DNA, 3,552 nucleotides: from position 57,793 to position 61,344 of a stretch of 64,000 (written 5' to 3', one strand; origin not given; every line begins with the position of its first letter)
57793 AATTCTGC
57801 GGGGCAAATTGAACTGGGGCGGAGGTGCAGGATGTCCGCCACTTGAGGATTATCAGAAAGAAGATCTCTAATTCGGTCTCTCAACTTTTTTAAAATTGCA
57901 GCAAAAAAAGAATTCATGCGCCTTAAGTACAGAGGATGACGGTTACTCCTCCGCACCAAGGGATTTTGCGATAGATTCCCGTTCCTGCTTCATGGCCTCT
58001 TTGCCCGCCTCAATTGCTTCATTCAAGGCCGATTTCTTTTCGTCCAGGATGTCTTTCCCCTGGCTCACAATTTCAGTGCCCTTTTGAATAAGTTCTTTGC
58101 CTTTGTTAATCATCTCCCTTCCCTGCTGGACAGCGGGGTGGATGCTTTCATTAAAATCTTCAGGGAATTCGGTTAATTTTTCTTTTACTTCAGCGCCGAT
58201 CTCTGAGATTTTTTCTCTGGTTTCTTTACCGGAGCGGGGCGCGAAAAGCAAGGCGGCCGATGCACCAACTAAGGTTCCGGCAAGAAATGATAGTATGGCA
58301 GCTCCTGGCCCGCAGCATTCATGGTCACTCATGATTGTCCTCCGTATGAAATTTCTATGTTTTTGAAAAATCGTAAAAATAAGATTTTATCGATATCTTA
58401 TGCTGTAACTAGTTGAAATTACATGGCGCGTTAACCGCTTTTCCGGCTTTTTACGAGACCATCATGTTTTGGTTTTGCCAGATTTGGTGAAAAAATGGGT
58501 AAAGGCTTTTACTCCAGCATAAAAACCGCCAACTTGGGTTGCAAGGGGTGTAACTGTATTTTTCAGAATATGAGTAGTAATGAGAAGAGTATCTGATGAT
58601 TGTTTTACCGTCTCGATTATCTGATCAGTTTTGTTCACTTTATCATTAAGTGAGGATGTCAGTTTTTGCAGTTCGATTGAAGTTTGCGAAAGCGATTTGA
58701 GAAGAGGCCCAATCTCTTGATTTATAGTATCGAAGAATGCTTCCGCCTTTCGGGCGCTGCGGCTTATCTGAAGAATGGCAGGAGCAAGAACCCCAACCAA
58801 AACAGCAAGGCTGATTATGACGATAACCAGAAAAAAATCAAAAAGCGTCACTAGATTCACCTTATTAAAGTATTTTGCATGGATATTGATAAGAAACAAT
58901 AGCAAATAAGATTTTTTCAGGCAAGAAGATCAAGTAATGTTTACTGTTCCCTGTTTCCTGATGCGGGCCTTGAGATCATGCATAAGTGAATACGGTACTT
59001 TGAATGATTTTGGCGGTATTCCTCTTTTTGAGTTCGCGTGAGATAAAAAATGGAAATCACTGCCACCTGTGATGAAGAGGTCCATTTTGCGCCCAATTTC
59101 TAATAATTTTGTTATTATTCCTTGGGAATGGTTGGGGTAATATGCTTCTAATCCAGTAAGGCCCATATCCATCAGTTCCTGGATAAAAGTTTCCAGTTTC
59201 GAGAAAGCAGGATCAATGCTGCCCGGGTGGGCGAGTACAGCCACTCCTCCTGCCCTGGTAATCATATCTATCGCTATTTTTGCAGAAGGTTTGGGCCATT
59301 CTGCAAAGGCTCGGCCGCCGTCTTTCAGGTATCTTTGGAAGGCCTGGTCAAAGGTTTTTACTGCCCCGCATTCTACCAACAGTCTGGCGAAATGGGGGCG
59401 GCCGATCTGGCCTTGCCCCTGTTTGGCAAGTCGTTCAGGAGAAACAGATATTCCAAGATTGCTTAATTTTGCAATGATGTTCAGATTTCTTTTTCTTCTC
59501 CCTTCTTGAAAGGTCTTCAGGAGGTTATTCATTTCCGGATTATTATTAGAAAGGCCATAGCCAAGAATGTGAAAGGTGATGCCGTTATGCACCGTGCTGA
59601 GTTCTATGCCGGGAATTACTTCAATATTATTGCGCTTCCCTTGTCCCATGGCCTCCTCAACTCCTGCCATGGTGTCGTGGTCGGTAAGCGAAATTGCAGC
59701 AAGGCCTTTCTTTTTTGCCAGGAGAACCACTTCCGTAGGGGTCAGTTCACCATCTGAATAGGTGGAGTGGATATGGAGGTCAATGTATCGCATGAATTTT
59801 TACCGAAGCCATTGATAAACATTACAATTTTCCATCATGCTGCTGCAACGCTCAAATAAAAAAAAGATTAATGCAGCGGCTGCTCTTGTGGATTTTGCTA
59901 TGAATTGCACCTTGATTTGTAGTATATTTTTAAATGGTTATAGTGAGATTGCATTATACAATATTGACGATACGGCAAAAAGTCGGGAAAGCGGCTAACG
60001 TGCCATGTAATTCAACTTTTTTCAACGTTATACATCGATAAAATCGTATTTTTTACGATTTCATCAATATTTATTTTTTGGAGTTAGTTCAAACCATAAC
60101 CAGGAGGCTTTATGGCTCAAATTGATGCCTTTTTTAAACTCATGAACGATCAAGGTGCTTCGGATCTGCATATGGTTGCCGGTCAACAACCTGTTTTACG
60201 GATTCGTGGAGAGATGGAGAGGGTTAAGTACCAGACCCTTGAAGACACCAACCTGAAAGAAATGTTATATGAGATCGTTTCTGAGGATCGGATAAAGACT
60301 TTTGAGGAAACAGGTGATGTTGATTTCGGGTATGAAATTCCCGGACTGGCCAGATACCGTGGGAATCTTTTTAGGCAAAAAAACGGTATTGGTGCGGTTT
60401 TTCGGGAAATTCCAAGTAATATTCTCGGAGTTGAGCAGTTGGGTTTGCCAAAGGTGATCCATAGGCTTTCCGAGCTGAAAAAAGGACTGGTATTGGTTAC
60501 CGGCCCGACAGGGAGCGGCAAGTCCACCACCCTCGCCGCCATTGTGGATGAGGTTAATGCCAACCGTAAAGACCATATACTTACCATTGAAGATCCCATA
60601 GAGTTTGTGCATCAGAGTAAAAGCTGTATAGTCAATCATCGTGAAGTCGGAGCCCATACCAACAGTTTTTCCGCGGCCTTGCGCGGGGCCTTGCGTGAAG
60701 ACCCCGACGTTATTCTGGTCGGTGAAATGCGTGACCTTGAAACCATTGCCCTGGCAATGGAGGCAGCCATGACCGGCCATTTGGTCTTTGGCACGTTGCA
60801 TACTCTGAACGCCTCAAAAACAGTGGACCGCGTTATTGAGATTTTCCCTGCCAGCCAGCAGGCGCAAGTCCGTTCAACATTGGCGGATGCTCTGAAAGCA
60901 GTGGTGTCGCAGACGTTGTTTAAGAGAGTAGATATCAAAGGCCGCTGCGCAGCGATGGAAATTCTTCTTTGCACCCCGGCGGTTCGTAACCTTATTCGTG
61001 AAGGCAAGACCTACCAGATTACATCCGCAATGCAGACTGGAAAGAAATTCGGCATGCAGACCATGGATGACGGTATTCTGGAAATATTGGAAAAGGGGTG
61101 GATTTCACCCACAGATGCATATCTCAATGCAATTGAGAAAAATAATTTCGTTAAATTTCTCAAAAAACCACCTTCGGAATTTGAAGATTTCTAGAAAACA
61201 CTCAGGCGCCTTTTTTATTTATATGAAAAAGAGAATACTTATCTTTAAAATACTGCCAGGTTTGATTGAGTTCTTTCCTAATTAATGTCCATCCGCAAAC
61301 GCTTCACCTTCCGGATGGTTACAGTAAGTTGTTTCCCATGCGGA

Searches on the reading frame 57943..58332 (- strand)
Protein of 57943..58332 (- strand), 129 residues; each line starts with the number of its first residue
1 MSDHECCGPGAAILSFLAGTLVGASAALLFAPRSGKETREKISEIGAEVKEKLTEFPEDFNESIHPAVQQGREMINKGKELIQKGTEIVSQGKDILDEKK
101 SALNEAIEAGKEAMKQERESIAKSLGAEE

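Call 11: search_protein_families(library=pfam, proteins=[window:57943-58332:-])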
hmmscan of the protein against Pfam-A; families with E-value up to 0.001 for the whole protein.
window:57943-58332:- (129 aa): 3 families
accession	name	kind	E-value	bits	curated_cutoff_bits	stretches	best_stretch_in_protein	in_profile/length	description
PF12732.12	YtxH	-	6.2e-17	62.2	37.5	1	14-80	2-68/71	YtxH-like protein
PF01442.23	Apolipoprotein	-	0.00022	21.4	90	1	35-125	90-181/190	Apolipoprotein A1/A4/E domain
PF04803.17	Cor1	-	0.0009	20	32.1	0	33-116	16-99/132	Cor1/Xlr/Xmr conserved region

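Call 16: find_encoding_contigs(protein=window:57943-58332:-, flank=10000, max_places=10)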
Protein window:57943-58332:- (129 aa): 1 contig read that carries it; 1 place shown.
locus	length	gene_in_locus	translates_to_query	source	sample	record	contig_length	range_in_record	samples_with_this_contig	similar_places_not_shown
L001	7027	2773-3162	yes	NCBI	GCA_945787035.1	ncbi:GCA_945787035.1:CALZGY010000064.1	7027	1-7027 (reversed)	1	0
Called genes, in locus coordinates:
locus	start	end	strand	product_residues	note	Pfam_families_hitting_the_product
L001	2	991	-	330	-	?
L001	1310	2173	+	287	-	PF02811:PHP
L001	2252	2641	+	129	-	PF06103:DUF948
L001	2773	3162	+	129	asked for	-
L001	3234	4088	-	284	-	PF01513:NAD_kinase, PF20143:NAD_kinase_C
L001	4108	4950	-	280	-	PF03807:F420_oxidored, PF14748:P5CR_dimer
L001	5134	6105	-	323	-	PF03331:LpxC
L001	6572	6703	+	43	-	-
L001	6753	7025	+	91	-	?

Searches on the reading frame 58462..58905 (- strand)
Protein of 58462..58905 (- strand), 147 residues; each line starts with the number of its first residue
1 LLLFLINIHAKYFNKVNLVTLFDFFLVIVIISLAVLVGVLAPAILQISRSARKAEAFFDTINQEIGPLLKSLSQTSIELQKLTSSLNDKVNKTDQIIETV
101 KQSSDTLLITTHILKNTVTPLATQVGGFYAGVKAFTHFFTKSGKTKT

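Call 11: search_protein_families(library=pfam, proteins=[window:58462-58905:-])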
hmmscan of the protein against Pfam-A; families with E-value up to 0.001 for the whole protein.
window:58462-58905:- (147 aa): 1 family
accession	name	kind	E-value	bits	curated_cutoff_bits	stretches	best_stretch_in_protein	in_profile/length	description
PF06103.16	DUF948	-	8.9e-13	48.7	37.2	1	27-107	4-84/89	Bacterial protein of unknown function (DUF948)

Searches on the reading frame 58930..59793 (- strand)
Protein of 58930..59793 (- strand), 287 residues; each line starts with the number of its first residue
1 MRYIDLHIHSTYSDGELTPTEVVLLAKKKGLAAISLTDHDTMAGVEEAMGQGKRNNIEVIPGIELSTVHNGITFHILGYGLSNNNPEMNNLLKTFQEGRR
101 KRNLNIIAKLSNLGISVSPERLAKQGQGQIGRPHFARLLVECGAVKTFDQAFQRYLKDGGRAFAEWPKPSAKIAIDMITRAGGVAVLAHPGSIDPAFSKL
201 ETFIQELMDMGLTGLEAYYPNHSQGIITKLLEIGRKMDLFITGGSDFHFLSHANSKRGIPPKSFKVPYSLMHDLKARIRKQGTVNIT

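Call 11: search_protein_families(library=pfam, proteins=[window:58930-59793:-])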
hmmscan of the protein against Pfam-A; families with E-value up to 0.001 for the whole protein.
window:58930-59793:- (287 aa): 1 family
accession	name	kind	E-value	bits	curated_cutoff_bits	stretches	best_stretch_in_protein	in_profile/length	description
PF02811.25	PHP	-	1.9e-14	54.8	26.4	1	5-95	1-92/164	PHP domain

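Call 24: find_related_loci(query=window:58930-59793:-, collection=genome_contigs, flank=10000)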
Query window:58930-59793:- (287 aa) in genome_contigs; peptide patterns used: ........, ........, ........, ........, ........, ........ (x = any residue, [..] = any of these).
600 stretches matched a pattern (row limit reached: there are more); 528 encode a relative of the query (tblastn E <= 1e-3); the best 80 are kept; 80 distinct loci.
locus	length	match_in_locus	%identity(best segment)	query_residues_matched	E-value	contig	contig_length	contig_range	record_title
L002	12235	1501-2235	53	4-248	8e-84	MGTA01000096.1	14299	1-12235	MAG: Deltaproteobacteria bacterium RIFOXYD12_FULL_50_9 rifoxyd3_full_scaffold_1898, whole genome shotgun sequence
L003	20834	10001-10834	46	3-280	1e-82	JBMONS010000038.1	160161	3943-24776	MAG: Thermodesulfobacteriota bacterium isolate Betzabe_MAG082 MAG082_38, whole genome shotgun sequence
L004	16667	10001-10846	46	1-281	5e-82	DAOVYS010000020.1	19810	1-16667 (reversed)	MAG TPA_asm: Pseudomonadota bacterium isolate CSMAG_1789 CSMAG_1789_k141_2167442_length_19810_cov_14.9025, whole genome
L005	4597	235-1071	46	1-278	4e-80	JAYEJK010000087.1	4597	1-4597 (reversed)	MAG: Thermodesulfobacteriota bacterium isolate MAG165 MAG165_87, whole genome shotgun sequence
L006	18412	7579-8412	47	1-278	1e-77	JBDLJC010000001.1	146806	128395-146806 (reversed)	MAG: Thermodesulfobacteriota bacterium isolate MAG073 MAG073_1, whole genome shotgun sequence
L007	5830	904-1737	48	1-278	2e-74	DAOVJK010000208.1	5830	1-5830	MAG TPA_asm: Pseudomonadota bacterium isolate CSMAG_1391 CSMAG_1391_k141_1265841_length_5830_cov_10.0000, whole genome s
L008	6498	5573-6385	47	1-271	3e-74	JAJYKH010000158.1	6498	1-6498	MAG: Deltaproteobacteria bacterium isolate DBS2-1.bin30 NODE_24024_length_6498_cov_1.148171, whole genome shotgun sequen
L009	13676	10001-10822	47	5-278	1e-73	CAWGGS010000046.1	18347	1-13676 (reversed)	MAG: uncultured delta proteobacterium isolate MFD02923.bin.1.89 genome assembly, contig: contig_49033, whole genome shot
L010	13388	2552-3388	47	1-279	2e-73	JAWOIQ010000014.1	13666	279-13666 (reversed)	MAG: Desulfurivibrionaceae bacterium isolate CWP5-2.bin.54 k191_2759306, whole genome shotgun sequence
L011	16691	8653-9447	46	1-269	2e-72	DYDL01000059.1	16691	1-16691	MAG TPA_asm: Desulfocapsa sp. isolate IMS_BF-2 NODE_749_length_16698_cov_16.4146, whole genome shotgun sequence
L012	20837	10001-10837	43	4-282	2e-72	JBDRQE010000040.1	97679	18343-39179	MAG: Pseudomonadota bacterium isolate MEGAHIT-group-2.20 k141_815981, whole genome shotgun sequence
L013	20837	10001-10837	46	4-282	3e-72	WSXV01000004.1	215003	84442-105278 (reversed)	MAG: Desulfobulbaceae bacterium isolate X3_MetaBAT.10 scaffold_22, whole genome shotgun sequence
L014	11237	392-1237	44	4-285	1e-71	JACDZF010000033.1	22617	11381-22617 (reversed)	MAG: Desulfocapsa sp. isolate ppb01 NODE_226_length_22617_cov_325.990825, whole genome shotgun sequence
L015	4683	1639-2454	46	4-275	4e-71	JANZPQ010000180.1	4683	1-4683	MAG: Desulfobulbaceae bacterium isolate KFIS7 k141_434170, whole genome shotgun sequence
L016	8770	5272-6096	46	1-275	3e-71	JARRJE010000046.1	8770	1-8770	MAG: Deltaproteobacteria bacterium isolate Spart_012_MAG scaffold_7308, whole genome shotgun sequence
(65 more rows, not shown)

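Call 36: find_homologous_proteins(query=window:58930-59793:-, max_evalue=1e-40)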
Query window:58930-59793:- (287 aa): 5321 proteins with E <= 1e-40 among 8000 candidates; the best 120 are listed.
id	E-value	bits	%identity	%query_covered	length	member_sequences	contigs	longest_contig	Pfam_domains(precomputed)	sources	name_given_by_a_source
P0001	9.6e-189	643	100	100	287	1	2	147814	PF02811.27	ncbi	-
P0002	2.7e-81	291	52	98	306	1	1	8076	PF02811.27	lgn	-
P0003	2.0e-77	278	50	98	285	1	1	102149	PF02811.27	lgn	-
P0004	4.8e-77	277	49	98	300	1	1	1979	PF02811.27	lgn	-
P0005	5.1e-77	277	53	85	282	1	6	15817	PF02811.27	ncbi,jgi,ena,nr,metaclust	ncbi:MAG: hypothetical protein A2511_09020 [Deltaproteobacteria bacterium RIFOXYD12_FULL_50_9]|nr:MA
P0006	8.2e-77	276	48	96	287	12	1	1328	PF02811.27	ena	-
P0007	1.3e-76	276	47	98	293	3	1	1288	PF02811.27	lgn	-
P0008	2.6e-76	275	49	96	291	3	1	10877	PF02811.27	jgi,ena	-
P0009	3.0e-76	274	47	96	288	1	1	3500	PF02811.27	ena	-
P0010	3.7e-76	274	47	97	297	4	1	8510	PF02811.27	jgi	-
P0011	2.3e-75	271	48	98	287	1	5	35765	PF02811.27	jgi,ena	-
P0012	4.3e-75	271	46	96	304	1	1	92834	PF02811.27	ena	-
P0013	4.3e-75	271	47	96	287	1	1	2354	PF02811.27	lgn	-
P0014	5.2e-75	270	47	96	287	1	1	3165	PF02811.27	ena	-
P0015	5.5e-75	270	46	99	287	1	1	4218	PF02811.27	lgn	-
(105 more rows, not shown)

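Call 39: find_encoding_contigs(protein=P0001, flank=10000, max_places=5)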
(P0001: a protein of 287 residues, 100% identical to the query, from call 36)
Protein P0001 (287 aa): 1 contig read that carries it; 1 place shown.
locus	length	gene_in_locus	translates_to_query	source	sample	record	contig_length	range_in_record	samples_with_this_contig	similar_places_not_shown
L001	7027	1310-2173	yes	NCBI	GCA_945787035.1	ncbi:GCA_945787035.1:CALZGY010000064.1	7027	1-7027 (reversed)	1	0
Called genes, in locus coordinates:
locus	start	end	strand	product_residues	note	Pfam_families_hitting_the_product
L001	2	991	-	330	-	?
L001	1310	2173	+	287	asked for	PF02811:PHP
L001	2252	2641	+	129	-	PF06103:DUF948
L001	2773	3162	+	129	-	-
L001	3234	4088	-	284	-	PF01513:NAD_kinase, PF20143:NAD_kinase_C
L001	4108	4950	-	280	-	PF03807:F420_oxidored, PF14748:P5CR_dimer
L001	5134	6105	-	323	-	PF03331:LpxC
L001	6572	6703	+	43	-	-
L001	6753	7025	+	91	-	?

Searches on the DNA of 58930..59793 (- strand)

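Call 82: search_rna_families(source=L012, start=4000, end=15000, threshold=evalue, max_evalue=1)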
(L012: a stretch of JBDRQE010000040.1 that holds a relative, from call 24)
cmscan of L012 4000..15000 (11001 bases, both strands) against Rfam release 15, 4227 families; matches with E-value up to 1: 1.
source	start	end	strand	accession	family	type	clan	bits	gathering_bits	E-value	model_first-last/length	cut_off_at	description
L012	7177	7282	-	RF00619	U6atac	Gene; snRNA; splicing;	CL00009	21.8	33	0.056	1-126/126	no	U6atac minor spliceosomal RNA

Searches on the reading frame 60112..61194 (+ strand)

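Call 11: search_protein_families(library=pfam, proteins=[window:60112-61194:+])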
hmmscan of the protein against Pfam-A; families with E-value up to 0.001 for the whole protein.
window:60112-61194:+ (360 aa): 7 families
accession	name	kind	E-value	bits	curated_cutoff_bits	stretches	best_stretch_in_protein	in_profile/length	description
PF00437.27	T2SSE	-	9.5e-44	150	24.9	1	116-276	134-284/370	Type II/IV secretion system protein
PF25199.1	nSTAND_NTPase5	-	1.6e-05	25.2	34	1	116-166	33-83/145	Novel STAND NTPase 5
PF13555.12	AAA_29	-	4.3e-05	23.6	27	1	124-144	22-42/61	P-loop containing region of AAA domain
PF04851.21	ResIII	-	4.5e-05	23.9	22.5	1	124-236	23-114/164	Type III restriction enzyme, res subunit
PF13401.12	AAA_22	-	9.9e-05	23.1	27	1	123-162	4-42/130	AAA domain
PF13476.12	AAA_23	-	0.00011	23.3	27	1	121-144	16-39/201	AAA domain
PF13191.12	AAA_16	-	0.00024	22.1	32.6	1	118-158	18-55/167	AAA ATPase domain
